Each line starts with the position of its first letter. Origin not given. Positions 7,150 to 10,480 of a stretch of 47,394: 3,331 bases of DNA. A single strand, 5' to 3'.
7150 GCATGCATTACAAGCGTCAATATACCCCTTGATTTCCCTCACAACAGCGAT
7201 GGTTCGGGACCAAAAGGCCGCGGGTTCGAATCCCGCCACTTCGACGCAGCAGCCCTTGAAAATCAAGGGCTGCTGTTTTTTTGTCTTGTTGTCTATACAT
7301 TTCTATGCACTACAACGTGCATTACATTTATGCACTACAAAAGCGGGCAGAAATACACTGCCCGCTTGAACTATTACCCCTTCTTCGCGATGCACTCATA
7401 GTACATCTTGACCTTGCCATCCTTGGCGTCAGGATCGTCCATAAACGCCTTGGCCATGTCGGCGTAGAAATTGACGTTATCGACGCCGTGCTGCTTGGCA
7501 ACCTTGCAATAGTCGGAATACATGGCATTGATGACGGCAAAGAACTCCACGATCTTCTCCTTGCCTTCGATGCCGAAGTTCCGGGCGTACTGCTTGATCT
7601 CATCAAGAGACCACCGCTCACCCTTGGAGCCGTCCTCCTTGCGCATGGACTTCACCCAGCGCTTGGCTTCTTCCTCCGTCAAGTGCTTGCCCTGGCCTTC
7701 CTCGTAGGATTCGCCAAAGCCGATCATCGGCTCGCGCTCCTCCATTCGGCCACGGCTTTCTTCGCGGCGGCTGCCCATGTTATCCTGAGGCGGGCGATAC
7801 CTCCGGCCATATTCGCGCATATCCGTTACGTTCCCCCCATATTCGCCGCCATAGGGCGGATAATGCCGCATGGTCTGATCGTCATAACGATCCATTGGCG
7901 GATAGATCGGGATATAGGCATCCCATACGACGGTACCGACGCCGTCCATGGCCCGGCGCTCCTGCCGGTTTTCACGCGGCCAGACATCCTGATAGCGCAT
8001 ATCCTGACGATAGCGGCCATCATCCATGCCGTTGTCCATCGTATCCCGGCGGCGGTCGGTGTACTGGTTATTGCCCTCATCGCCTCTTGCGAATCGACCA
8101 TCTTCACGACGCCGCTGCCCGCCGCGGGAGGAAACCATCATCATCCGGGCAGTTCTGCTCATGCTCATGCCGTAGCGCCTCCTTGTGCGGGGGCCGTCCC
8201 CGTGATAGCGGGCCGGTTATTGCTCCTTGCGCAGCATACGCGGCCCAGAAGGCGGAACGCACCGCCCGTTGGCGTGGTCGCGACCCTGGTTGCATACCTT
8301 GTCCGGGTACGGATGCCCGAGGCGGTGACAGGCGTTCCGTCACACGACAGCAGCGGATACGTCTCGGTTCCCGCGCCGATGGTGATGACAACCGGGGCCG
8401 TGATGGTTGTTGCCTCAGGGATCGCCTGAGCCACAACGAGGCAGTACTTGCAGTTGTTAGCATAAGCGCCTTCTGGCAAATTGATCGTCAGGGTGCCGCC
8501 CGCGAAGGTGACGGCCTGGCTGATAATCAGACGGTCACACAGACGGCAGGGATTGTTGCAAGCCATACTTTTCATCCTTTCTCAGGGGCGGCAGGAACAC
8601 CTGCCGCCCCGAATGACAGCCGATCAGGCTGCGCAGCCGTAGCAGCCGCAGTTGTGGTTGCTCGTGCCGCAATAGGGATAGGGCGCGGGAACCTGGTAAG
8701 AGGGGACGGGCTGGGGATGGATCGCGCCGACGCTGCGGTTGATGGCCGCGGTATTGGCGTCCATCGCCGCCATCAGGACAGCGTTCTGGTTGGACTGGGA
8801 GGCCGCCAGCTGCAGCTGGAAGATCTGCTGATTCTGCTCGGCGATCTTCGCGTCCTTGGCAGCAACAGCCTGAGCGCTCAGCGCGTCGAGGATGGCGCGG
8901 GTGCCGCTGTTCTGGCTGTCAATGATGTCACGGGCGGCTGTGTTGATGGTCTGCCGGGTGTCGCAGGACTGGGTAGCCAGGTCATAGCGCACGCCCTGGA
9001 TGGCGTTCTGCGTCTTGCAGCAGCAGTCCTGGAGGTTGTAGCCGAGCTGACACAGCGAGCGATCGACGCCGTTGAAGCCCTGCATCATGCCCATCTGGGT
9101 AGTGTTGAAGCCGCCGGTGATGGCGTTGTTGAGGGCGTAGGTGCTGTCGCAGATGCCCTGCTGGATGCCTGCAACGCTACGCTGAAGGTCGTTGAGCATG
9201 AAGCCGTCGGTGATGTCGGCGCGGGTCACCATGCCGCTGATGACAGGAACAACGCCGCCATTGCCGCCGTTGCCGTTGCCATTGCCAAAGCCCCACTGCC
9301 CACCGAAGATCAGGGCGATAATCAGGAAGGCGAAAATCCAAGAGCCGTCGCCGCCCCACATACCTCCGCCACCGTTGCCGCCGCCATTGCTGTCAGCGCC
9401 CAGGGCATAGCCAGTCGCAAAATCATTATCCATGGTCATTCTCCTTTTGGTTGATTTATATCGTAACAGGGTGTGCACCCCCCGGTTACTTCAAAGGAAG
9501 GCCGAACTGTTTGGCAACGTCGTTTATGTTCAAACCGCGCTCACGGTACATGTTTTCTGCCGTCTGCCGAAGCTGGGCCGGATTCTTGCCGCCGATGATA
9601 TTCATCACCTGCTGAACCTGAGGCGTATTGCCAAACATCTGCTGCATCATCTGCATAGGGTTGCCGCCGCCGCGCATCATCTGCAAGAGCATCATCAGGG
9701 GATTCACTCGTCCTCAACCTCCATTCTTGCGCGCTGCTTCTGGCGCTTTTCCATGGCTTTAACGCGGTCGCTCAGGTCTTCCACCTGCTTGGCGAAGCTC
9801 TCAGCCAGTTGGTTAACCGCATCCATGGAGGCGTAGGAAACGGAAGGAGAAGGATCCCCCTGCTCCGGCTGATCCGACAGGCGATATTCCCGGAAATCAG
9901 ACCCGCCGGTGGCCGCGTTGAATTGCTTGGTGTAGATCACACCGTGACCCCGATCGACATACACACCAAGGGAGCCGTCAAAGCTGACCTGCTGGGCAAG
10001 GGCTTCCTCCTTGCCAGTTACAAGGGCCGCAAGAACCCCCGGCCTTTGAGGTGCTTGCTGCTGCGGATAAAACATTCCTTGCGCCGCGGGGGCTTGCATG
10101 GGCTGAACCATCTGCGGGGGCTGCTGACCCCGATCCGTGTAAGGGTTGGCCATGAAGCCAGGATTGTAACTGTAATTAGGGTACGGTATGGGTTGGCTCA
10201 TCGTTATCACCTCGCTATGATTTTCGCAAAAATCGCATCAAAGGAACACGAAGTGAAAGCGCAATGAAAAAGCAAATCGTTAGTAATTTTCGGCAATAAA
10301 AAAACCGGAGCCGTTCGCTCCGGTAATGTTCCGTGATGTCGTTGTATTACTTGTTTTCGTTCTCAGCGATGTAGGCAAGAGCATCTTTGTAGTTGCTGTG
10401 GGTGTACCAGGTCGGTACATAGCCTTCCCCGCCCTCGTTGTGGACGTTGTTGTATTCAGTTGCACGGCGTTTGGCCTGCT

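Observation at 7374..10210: Self-contained five-gene cassette of low-complexity and Cys-rich proteins in the moron position: best candidate for an undescribed system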

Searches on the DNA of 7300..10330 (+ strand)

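Call 10: search_dna_similar(query=window:7300-10330:+, collection=phages, mode=distant, max_rows=20)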
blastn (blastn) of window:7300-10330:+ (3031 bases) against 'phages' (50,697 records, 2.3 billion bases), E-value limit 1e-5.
Records with a match: 6; places in all: 6; records where one place covers at least 80% of the query: 0.
Best place of each record, by identity: 60-80% 6.
By first word of the organism name: Bacteriophage 5; Dulem 1.
By host as written in the record: - 5; Propithecus coquereli 1.
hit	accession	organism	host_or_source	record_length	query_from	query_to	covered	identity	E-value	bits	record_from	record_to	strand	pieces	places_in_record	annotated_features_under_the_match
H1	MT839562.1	Bacteriophage sp.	human fecal samples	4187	1586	2405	24%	66.9%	2e-27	197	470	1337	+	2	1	record has no annotation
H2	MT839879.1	Bacteriophage sp.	human fecal samples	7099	1483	1732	8%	74.2%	3e-32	148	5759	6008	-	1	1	record has no annotation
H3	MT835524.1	Bacteriophage sp.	human fecal samples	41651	1052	1282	8%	67.1%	7e-9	71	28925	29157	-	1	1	record has no annotation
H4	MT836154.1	Bacteriophage sp.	human fecal samples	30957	1068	1279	7%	68.2%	4e-11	78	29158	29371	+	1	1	record has no annotation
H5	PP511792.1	Dulem virus 33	Propithecus coquereli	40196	1539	1732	6%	71.6%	1e-18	103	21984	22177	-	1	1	hypothetical protein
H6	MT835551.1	Bacteriophage sp.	human fecal samples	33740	1586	1732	5%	73.6%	3e-13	85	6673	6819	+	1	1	record has no annotation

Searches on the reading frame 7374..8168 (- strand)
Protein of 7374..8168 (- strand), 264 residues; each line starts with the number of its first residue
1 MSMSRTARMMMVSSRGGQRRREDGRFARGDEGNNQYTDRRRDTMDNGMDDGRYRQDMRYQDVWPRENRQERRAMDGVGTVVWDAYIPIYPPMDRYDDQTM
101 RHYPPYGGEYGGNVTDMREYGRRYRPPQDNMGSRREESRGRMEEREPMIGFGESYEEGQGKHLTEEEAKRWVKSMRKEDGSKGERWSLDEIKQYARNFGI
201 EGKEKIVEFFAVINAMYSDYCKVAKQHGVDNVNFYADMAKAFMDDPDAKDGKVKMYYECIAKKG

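Call 3: search_protein_families(library=pfam, proteins=[window:7374-8168:-], max_evalue=1)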
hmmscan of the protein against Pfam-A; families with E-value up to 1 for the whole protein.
window:7374-8168:- (264 aa): 2 families
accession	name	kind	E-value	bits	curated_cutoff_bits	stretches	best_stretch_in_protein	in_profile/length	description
PF25223.1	DUF7841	-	8.8e-27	94.1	25.2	1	153-258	6-114/114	Domain of unknown function (DUF7841)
PF24022.1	DUF7334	-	0.099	12.9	27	1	222-244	11-31/58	Family of unknown function (DUF7334)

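Call 4: search_protein_families(library=phrogs, proteins=[window:7374-8168:-], max_evalue=1)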
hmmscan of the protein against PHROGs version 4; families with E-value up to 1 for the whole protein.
window:7374-8168:- (264 aa): 4 families
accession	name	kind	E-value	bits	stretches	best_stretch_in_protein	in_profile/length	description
phrog_3817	-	tail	0.021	15.3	1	187-225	57-94/106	tail chaperonin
phrog_31569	-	unknown function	0.073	14.2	1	160-206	33-78/108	-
phrog_19074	-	unknown function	0.24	10.2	1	188-244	365-420/1384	-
phrog_25320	-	unknown function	0.87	10.6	0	189-218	4-34/52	-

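Call 11: search_protein_families(library=ncbifam, proteins=[window:7374-8168:-], max_evalue=1)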
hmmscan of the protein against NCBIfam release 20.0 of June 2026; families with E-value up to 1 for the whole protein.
window:7374-8168:- (264 aa): 1 family
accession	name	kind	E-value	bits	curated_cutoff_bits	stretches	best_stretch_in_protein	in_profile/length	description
NF033545.0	transpos_IS630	equivalog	0.079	12.4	100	1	155-201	48-95/299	IS630 family transposase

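Call 12: search_protein_families(library=padloc, proteins=[window:7374-8168:-], max_evalue=1)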
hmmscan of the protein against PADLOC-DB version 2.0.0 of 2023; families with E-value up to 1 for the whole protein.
window:7374-8168:- (264 aa): 0 families

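Call 58: search_solved_structures(query=A4, max_evalue=10, show_alignments=3)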
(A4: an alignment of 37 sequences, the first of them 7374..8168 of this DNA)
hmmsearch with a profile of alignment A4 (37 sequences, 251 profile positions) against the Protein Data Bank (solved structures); distinct sequences matched with E-value up to 10: 0.

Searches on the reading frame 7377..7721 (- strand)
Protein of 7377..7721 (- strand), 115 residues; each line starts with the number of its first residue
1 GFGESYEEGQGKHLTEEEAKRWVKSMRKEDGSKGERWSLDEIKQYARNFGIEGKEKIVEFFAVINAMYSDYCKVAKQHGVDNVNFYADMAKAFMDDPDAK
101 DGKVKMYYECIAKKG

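Call 44: find_homologous_proteins(query=window:7377-7685:-)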
Query seq(103 aa) (103 aa): 8 proteins with E <= 0.001 among 8 candidates.
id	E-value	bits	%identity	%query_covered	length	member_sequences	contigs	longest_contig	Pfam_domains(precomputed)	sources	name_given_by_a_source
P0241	2.0e-49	184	92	87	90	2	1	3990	PF25223.2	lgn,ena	-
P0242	2.6e-34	136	63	99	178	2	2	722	PF25223.2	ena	-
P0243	3.2e-21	94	46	96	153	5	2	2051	PF25223.2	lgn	-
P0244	3.3e-21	93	47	97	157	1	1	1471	PF25223.2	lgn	-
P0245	5.5e-20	90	73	54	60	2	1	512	PF25223.2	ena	-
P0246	6.2e-18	83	43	96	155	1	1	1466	PF25223.2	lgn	-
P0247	1.8e-15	75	59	66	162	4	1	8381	PF25223.2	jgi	-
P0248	1.3e-14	72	41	98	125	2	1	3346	PF25223.2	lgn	-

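Call 53: search_protein_representatives(protein=window:7377-7721:-)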
Query: 115 residues. Proteins with E-value up to 0.001 (for the whole library): 1464; up to 1e-10: 891; up to 1e-30: 13. The best 150 are listed.
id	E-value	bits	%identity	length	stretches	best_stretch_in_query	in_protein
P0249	2.1e-42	160.4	65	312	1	3-114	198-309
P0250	5.9e-41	155.7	66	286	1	6-113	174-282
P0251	6.9e-37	142.6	58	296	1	2-114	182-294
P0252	1.3e-36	141.6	55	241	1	8-113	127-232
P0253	1.9e-36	141.2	56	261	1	5-112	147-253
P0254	2.2e-36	141.0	58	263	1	7-114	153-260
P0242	2.7e-36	140.7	62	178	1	7-114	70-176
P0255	7.8e-36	139.2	62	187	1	10-113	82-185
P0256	7.5e-35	136.0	57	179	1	11-112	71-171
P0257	1.5e-34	135.1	57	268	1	2-113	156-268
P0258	1.2e-33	132.2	58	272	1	10-114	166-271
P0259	1.4e-33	131.9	56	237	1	5-112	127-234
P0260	6.4e-33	129.8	55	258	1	7-114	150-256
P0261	2.6e-30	121.4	53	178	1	7-115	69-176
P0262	4.8e-29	117.3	56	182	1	11-114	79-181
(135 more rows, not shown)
